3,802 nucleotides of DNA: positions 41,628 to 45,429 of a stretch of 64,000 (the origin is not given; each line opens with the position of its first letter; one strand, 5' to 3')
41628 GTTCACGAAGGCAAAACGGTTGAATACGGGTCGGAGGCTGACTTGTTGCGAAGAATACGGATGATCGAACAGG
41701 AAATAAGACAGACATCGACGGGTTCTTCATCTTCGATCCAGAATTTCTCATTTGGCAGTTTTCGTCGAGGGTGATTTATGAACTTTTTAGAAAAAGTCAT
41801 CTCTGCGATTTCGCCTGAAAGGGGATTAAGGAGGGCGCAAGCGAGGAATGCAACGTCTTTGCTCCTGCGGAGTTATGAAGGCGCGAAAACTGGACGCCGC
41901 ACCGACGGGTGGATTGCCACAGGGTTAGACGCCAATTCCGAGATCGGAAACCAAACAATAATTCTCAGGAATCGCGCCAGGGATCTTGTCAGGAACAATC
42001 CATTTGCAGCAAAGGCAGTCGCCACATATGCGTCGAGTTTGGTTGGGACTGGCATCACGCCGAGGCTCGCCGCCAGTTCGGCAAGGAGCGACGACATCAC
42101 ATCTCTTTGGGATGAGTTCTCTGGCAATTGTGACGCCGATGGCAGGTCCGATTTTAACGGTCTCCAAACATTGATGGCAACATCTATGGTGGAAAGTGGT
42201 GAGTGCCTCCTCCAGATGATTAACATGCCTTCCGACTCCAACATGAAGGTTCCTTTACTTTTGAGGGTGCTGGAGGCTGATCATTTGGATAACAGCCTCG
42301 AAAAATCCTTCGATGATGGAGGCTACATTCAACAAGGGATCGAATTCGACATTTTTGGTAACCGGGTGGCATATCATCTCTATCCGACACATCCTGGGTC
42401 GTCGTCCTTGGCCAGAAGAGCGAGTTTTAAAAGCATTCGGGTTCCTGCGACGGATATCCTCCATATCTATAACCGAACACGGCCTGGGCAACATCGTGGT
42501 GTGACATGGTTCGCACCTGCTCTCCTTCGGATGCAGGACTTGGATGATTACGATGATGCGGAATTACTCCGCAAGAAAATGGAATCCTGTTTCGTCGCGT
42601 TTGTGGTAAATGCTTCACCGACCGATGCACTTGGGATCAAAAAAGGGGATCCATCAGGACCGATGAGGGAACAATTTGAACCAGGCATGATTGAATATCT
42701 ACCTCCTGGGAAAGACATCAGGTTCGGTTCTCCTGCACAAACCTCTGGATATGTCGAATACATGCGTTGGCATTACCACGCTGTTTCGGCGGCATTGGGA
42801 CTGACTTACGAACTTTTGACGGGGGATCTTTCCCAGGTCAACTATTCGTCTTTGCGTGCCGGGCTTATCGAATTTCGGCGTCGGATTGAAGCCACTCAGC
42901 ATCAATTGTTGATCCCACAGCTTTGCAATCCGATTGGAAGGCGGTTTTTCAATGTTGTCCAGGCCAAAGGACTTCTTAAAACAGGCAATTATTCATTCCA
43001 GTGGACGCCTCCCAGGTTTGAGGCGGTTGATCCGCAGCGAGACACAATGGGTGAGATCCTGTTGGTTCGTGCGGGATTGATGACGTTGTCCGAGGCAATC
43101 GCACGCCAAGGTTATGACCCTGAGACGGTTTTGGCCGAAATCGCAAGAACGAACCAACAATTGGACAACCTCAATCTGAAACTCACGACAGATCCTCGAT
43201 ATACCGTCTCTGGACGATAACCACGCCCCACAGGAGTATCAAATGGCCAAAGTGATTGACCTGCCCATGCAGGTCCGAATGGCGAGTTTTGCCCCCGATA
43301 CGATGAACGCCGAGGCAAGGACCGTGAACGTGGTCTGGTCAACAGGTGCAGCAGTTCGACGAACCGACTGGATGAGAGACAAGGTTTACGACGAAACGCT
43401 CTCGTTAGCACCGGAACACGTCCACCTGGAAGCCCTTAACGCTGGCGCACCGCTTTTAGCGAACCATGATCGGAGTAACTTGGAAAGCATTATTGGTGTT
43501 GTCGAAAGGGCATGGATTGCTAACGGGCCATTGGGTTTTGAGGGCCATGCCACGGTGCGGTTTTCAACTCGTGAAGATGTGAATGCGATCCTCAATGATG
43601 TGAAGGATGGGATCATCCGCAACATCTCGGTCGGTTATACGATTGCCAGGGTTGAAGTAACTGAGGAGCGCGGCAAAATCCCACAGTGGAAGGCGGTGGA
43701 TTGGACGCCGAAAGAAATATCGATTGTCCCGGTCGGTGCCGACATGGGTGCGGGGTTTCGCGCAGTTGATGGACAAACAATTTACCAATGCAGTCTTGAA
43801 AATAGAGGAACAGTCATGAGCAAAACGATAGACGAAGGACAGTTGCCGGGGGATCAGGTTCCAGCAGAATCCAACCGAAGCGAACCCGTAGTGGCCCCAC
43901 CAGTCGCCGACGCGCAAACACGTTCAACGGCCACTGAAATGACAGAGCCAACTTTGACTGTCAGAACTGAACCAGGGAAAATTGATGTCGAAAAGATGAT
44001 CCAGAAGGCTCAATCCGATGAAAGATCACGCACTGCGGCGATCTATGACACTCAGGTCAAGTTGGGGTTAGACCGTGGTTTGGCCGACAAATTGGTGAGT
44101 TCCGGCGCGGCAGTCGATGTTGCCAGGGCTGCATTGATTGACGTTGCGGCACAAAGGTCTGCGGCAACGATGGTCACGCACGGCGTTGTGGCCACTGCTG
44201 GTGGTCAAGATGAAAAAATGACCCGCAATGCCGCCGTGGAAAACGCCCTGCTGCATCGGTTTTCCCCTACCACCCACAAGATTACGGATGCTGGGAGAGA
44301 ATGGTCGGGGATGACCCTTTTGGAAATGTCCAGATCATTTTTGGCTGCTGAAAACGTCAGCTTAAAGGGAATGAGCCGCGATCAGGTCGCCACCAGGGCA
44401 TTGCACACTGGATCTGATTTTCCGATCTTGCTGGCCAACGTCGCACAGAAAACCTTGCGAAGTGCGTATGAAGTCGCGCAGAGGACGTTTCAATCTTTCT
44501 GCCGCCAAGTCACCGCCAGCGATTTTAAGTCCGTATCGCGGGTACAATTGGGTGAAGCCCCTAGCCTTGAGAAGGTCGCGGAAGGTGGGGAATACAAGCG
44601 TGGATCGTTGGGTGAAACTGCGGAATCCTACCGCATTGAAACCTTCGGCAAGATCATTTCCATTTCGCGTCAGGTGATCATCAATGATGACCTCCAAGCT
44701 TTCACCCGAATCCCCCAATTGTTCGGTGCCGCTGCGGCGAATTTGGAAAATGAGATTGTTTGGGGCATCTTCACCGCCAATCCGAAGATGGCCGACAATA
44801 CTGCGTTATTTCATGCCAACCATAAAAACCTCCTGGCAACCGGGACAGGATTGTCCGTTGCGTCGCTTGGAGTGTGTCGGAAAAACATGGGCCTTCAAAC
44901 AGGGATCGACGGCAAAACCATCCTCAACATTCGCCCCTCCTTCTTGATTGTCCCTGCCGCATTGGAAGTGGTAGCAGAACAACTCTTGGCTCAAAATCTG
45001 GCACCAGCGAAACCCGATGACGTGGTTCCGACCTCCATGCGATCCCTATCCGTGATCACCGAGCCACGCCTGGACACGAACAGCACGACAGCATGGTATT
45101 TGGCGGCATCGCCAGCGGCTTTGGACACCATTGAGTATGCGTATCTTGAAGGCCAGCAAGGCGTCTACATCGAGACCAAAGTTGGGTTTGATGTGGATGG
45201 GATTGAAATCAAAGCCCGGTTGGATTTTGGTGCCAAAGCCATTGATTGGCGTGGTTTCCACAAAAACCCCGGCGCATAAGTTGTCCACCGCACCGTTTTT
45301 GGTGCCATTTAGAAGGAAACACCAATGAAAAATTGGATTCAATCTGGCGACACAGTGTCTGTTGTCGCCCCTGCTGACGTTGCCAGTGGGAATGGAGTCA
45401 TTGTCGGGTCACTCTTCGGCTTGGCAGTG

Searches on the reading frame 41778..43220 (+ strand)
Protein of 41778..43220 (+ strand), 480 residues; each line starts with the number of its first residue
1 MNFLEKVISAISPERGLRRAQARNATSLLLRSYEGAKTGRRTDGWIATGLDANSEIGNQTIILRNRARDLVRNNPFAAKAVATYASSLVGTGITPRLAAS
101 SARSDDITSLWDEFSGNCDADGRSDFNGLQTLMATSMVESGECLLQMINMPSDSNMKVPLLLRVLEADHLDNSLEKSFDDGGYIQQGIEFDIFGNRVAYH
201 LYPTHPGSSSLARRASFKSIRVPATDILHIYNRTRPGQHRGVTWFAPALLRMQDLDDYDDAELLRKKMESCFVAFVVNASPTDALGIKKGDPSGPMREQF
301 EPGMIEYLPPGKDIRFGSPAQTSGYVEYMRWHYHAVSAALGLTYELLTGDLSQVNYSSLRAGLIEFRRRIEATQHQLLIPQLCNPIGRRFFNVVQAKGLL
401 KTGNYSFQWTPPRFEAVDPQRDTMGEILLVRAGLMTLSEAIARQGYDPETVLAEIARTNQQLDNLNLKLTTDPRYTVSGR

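Call 37: search_protein_families(library=phrogs, proteins=[window:41778-43220:+], max_evalue=0.00001)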
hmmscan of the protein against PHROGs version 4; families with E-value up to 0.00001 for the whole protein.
window:41778-43220:+ (480 aa): 2 families
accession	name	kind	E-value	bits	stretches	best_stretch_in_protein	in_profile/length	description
phrog_21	-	head and packaging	7.3e-97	326.5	1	1-474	8-509/1362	portal protein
phrog_537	-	head and packaging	9.4e-36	124.2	1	299-474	27-211/233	portal protein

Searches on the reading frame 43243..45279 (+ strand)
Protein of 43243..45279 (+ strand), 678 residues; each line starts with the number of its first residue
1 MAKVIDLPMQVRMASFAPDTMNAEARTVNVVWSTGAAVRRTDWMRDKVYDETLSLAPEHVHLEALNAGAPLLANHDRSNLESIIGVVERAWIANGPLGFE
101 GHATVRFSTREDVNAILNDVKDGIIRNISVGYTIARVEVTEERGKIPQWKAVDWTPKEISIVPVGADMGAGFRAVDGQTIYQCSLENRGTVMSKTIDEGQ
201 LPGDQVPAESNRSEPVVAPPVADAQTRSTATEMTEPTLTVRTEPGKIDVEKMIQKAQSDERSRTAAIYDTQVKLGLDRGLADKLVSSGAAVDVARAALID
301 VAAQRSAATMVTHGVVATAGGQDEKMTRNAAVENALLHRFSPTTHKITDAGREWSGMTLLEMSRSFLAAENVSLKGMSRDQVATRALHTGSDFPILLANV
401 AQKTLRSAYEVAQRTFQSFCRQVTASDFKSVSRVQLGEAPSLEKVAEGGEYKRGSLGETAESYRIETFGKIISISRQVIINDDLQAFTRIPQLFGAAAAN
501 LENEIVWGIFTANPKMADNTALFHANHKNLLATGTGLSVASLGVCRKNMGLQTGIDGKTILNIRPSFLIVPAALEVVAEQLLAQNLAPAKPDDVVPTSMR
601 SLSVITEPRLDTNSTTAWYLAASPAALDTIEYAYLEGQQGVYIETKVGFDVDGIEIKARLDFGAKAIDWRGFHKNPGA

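Call 37: search_protein_families(library=phrogs, proteins=[window:43243-45279:+], max_evalue=0.00001)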
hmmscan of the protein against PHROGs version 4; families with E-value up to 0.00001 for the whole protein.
window:43243-45279:+ (678 aa): 7 families
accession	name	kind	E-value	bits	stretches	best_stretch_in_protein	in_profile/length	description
phrog_4523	-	head and packaging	2.8e-234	780.6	1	5-678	9-644/644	major head and protease protein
phrog_133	-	head and packaging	1.8e-98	331.9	1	217-677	207-667/668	head maturation protease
phrog_26519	-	unknown function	1.5e-36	127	1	488-674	3-189/192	-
phrog_617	-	head and packaging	2.1e-30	107.2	1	11-382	10-336/626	major head protein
phrog_29592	-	unknown function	1.5e-27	97.2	1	415-675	619-888/893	-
phrog_371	-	head and packaging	6.6e-10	39.8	0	403-530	18-144/303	major head protein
phrog_80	-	head and packaging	2.5e-07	31.3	1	69-183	274-386/607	head maturation protease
